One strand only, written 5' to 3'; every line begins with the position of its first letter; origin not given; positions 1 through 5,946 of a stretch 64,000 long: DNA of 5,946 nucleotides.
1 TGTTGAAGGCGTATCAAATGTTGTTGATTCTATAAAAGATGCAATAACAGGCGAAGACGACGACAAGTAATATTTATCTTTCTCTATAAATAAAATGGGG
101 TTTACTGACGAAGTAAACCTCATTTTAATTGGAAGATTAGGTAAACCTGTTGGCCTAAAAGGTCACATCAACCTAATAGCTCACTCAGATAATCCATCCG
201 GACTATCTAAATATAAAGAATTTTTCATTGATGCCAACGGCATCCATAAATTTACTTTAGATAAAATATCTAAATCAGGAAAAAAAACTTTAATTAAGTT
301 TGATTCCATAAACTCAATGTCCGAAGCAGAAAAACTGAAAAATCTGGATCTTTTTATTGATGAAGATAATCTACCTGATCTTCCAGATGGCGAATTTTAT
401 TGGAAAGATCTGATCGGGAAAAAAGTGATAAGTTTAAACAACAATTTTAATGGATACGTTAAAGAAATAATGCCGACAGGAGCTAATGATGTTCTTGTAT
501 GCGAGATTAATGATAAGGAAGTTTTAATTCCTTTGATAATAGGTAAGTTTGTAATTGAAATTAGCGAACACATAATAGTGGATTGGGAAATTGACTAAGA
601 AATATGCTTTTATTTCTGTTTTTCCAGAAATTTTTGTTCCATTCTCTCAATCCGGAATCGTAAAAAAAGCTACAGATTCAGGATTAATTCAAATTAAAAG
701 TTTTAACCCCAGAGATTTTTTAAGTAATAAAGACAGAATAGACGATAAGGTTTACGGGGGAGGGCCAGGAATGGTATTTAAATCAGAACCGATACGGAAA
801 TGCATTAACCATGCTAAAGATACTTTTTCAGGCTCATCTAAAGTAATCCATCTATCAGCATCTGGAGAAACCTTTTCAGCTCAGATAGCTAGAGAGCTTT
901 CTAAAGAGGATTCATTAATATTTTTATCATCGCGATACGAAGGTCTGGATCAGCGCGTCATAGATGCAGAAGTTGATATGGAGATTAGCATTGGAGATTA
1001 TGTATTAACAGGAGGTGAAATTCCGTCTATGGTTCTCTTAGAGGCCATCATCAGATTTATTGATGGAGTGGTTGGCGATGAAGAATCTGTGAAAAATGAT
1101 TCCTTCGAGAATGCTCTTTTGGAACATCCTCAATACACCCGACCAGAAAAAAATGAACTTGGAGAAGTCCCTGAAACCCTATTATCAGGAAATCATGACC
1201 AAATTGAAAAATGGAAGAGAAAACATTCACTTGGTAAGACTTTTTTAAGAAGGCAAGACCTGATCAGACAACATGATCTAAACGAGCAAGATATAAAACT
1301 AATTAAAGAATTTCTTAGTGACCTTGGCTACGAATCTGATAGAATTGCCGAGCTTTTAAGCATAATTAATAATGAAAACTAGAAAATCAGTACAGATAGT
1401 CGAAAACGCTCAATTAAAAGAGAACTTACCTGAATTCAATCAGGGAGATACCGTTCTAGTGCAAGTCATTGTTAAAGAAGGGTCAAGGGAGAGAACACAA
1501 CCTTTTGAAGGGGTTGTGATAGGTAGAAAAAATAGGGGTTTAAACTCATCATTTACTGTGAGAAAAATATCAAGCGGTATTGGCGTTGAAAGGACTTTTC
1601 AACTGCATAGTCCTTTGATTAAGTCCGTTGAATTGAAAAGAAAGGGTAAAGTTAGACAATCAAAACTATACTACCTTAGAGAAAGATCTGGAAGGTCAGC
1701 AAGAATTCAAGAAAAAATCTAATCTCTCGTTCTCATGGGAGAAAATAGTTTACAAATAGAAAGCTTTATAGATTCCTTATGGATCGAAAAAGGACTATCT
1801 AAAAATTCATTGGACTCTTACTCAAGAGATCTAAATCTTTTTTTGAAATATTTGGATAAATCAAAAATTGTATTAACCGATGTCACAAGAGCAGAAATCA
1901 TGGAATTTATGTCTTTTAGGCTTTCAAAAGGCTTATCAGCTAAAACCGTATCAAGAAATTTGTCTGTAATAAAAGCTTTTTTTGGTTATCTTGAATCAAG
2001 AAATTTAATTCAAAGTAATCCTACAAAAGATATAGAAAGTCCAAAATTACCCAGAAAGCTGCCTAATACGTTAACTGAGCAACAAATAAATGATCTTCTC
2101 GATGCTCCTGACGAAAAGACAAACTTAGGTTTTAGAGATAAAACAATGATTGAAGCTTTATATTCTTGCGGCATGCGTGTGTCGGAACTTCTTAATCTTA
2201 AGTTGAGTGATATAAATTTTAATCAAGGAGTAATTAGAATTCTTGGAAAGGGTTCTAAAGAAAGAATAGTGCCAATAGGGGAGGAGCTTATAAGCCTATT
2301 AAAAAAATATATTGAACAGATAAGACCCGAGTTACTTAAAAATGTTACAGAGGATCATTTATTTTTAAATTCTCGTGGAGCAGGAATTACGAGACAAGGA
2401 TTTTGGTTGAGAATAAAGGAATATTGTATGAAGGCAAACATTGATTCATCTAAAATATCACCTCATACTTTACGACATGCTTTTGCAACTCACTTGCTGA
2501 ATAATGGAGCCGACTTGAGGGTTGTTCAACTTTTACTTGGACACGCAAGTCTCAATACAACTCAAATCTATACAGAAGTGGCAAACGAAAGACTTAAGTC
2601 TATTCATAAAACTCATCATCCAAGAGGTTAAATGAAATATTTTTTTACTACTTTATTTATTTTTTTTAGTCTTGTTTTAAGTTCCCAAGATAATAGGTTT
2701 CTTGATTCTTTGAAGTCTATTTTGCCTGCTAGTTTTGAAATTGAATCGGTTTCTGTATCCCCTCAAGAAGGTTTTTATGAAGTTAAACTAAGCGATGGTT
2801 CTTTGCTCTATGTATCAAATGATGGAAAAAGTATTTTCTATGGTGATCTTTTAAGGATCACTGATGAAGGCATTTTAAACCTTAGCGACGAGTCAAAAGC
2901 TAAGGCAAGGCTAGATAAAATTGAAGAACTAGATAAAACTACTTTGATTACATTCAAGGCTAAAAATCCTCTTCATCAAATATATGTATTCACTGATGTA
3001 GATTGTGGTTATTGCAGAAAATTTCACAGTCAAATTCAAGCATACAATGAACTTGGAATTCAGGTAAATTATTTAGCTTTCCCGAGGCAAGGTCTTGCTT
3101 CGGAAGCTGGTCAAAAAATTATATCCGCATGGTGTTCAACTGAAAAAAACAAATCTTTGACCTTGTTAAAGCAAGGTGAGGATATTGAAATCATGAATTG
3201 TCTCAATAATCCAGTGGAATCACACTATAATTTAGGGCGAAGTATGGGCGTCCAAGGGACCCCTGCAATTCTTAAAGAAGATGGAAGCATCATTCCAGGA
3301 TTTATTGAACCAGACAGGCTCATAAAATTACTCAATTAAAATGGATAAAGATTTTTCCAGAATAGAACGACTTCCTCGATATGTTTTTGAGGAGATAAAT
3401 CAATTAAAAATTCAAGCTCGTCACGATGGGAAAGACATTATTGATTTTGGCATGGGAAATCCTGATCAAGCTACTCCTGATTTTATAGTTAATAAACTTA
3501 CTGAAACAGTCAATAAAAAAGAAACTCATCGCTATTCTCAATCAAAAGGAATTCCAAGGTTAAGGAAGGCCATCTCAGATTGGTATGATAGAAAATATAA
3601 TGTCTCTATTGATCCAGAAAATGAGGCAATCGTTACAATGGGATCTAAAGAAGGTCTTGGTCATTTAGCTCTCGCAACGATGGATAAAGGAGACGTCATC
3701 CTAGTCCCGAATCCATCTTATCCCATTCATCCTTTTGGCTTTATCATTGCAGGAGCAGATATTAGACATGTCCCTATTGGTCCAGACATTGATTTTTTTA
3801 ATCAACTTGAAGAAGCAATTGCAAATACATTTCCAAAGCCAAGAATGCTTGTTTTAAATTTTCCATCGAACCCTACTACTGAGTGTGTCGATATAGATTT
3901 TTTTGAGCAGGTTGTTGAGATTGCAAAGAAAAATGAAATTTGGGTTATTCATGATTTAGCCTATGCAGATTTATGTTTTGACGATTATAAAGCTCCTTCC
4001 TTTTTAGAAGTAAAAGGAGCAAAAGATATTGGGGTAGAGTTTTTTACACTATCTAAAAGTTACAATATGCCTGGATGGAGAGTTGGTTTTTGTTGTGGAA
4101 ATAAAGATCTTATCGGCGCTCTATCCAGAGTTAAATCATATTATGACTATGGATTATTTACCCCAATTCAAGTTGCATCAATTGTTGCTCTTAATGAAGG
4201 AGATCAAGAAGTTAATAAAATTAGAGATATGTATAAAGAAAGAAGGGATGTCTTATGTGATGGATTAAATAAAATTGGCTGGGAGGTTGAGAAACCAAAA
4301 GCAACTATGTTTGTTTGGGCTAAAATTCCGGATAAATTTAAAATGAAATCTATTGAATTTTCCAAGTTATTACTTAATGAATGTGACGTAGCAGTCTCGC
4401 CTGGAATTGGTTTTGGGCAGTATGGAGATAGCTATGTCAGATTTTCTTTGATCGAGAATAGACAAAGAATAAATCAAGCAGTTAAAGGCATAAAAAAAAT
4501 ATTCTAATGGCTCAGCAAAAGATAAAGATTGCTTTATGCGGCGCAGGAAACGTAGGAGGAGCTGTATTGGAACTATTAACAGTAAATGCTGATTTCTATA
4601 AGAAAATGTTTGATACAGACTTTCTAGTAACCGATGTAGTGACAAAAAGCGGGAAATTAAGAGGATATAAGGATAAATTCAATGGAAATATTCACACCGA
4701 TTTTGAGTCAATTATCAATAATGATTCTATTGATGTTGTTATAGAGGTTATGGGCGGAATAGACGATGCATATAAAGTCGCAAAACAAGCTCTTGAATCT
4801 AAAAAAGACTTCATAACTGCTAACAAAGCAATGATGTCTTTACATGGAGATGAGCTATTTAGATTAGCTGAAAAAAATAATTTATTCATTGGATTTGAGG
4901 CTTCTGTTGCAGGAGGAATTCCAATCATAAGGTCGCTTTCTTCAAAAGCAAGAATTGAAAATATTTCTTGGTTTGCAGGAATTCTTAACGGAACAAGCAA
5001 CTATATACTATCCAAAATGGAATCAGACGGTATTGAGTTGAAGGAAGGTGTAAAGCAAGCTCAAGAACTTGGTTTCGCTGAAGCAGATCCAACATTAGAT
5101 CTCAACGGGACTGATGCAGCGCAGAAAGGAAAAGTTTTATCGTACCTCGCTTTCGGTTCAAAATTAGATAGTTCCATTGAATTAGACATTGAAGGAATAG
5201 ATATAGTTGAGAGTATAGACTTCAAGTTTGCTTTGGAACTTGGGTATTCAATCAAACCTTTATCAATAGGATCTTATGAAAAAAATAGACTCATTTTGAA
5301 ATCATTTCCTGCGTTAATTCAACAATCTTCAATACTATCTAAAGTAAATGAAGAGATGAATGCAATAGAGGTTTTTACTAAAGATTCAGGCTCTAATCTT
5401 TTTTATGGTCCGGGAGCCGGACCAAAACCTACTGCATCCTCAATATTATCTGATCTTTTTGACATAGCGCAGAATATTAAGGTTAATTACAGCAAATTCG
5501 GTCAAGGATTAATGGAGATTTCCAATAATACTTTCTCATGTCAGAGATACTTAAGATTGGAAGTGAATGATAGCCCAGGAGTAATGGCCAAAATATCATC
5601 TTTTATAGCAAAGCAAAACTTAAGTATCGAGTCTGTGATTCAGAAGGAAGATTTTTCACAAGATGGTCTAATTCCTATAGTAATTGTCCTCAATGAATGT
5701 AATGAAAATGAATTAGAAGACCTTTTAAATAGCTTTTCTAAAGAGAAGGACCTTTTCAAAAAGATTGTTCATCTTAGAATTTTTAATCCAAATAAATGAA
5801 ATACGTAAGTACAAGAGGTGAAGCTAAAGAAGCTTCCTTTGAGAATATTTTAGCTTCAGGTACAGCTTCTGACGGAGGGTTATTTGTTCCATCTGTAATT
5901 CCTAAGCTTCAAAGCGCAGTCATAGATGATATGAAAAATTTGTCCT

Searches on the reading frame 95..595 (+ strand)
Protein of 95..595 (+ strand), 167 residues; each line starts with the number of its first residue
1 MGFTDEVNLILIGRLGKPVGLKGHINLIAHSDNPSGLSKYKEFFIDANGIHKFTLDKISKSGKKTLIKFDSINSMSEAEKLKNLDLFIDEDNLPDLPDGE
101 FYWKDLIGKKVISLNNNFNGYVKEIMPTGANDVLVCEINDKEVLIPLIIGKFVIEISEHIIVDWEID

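Call 79: search_protein_families(library=pfam, proteins=[window:95-595:+], max_evalue=0.00001)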
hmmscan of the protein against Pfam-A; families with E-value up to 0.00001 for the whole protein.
window:95-595:+ (167 aa): 2 families
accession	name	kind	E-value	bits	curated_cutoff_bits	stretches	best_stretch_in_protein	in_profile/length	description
PF01782.24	RimM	-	3.4e-18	66.1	23.5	1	12-91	2-83/84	RimM N-terminal domain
PF05239.21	PRC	-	1.2e-06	28.9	21.2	1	99-162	2-71/78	PRC-barrel domain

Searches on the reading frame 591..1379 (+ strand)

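Call 79: search_protein_families(library=pfam, proteins=[window:591-1379:+], max_evalue=0.00001)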
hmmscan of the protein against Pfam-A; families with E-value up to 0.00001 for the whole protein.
window:591-1379:+ (263 aa): 1 family
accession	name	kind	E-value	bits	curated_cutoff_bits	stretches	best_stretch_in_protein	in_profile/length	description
PF01746.26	tRNA_m1G_MT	-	1e-51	175.9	27.3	1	25-221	2-194/195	tRNA (Guanine-1)-methyltransferase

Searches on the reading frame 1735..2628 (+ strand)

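Call 79: search_protein_families(library=pfam, proteins=[window:1735-2628:+], max_evalue=0.00001)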
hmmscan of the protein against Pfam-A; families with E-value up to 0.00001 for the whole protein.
window:1735-2628:+ (298 aa): 4 families
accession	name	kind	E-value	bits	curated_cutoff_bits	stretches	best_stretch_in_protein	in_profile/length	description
PF00589.27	Phage_integrase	-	2.8e-52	177.4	27.1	1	112-285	2-171/172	Phage integrase family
PF02899.23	Phage_int_SAM_1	-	4.6e-19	68.9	22.3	1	8-89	1-82/83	Phage integrase, N-terminal SAM-like domain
PF13495.12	Phage_int_SAM_4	-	5.2e-09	36.8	27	1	11-91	5-83/85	Phage integrase, N-terminal SAM-like domain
PF13102.12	Phage_int_SAM_5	-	3e-07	31.2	22.3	1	19-97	17-93/98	Phage integrase SAM-like domain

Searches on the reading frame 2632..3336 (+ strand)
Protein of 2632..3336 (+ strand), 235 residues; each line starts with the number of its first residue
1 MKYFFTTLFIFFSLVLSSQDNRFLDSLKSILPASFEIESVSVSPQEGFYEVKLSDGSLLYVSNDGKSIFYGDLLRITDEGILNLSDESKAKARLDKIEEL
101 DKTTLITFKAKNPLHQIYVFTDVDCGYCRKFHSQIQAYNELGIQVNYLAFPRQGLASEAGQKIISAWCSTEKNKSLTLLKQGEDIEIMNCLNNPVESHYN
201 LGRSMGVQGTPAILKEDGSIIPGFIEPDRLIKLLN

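Call 79: search_protein_families(library=pfam, proteins=[window:2632-3336:+], max_evalue=0.00001)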
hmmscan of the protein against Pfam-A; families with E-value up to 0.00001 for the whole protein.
window:2632-3336:+ (235 aa): 2 families
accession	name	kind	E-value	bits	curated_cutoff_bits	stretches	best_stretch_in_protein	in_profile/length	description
PF13098.12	Thioredoxin_2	-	2.2e-19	70.1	27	1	111-234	3-104/104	Thioredoxin-like domain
PF10411.14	DsbC_N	-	3.8e-11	42.9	25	1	25-83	12-67/70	Disulfide bond isomerase protein N-terminal domain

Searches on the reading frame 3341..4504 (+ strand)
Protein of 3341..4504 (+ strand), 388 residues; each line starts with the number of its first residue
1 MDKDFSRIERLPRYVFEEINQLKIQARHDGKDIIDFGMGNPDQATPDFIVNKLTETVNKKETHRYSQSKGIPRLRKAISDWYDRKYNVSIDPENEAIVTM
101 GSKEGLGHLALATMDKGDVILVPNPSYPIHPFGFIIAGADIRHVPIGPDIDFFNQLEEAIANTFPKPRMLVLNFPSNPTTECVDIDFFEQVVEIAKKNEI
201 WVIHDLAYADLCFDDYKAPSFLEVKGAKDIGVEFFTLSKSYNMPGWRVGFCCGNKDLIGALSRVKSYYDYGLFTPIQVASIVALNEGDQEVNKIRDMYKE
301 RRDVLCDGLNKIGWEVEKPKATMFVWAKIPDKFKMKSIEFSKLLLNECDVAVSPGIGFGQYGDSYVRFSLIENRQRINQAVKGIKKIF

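Call 79: search_protein_families(library=pfam, proteins=[window:3341-4504:+], max_evalue=0.00001)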
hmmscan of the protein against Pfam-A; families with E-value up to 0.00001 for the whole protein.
window:3341-4504:+ (388 aa): 1 family
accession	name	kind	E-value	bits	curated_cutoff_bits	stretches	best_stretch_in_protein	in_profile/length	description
PF00155.27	Aminotran_1_2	-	3.2e-64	217.8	19.7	1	31-382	1-359/361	Aminotransferase class I and II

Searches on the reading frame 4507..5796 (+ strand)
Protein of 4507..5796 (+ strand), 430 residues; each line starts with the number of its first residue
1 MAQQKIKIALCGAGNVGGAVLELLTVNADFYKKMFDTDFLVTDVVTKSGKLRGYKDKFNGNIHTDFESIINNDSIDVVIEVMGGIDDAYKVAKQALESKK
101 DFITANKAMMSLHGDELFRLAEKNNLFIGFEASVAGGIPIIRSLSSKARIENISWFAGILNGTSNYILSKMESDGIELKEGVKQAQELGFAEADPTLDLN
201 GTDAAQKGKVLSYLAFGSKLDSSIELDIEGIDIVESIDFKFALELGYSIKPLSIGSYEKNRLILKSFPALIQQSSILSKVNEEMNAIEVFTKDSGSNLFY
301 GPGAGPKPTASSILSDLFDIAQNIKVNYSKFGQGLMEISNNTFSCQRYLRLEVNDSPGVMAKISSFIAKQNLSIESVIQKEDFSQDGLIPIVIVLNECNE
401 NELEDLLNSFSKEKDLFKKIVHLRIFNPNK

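Call 79: search_protein_families(library=pfam, proteins=[window:4507-5796:+], max_evalue=0.00001)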
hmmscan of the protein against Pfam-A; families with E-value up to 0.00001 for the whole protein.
window:4507-5796:+ (430 aa): 3 families
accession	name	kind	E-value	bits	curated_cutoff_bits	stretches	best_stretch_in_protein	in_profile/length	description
PF00742.24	Homoserine_dh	-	7.5e-46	156.6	22.9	1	139-317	1-172/173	Homoserine dehydrogenase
PF03447.22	NAD_binding_3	-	2.3e-10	41.7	24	1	12-127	1-112/116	Homoserine dehydrogenase, NAD binding domain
PF01842.31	ACT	-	4e-08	33.3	27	1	348-409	2-60/66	ACT domain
